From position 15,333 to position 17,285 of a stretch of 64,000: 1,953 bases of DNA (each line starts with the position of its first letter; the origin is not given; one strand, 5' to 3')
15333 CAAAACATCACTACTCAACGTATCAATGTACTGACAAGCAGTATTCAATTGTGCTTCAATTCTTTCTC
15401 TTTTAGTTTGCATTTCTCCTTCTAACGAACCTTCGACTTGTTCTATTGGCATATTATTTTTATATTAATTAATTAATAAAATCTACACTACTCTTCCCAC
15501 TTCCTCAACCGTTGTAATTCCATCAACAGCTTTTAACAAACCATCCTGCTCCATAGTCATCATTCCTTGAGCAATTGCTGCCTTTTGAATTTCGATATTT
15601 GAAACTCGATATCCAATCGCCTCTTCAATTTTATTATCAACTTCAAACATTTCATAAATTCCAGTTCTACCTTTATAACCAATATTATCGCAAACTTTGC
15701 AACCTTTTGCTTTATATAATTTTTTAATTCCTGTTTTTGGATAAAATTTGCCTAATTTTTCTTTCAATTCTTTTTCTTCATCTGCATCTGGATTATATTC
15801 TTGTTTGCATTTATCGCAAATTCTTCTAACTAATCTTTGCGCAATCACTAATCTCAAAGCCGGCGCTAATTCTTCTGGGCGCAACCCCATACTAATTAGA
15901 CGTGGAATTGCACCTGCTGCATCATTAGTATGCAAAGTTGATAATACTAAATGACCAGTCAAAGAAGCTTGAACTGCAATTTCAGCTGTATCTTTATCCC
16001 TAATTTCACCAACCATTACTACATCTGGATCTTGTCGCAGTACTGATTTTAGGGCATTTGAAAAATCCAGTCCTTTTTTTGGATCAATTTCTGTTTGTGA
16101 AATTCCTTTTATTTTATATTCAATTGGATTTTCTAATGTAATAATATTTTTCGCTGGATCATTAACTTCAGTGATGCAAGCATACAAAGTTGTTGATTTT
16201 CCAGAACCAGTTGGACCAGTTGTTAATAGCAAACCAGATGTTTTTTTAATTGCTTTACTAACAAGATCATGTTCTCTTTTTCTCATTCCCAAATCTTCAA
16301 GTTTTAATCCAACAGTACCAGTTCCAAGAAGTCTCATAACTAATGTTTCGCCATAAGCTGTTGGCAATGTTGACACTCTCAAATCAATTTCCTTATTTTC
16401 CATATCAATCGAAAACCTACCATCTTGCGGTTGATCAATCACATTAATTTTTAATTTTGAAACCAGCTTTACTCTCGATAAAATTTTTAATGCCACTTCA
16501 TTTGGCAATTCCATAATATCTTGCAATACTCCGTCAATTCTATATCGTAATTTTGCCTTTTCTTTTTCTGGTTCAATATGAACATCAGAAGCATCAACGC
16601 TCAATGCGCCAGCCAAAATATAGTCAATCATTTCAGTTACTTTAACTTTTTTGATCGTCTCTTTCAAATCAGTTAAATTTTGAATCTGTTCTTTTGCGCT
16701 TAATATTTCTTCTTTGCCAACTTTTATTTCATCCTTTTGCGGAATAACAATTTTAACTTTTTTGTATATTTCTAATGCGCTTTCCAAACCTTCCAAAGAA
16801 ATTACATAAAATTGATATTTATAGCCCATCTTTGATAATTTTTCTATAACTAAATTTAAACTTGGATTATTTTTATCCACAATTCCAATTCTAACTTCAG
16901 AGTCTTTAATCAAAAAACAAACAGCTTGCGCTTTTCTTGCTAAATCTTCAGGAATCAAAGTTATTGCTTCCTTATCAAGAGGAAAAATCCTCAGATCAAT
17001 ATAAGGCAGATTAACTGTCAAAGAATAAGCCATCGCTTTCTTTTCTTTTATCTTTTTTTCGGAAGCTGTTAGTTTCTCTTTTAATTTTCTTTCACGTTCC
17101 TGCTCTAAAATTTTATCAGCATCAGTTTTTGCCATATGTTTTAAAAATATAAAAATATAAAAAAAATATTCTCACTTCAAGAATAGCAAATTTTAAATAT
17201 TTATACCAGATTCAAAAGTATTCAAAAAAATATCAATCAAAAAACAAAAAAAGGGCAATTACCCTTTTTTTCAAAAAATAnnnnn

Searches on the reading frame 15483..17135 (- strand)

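Call 15: search_protein_families(library=pfam, proteins=[window:15483-17135:-], max_evalue=0.001)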
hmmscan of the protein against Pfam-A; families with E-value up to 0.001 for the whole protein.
window:15483-17135:- (550 aa): 3 families
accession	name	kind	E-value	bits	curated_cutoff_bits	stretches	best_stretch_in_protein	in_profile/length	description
PF00437.27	T2SSE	-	7.1e-124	413.6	24.9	1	165-547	7-369/370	Type II/IV secretion system protein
PF05157.20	MshEN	-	7.5e-07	29.5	23.1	1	42-121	2-80/90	MshEN domain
PF25199.1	nSTAND_NTPase5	-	0.00019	21.7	34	0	296-339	37-81/145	Novel STAND NTPase 5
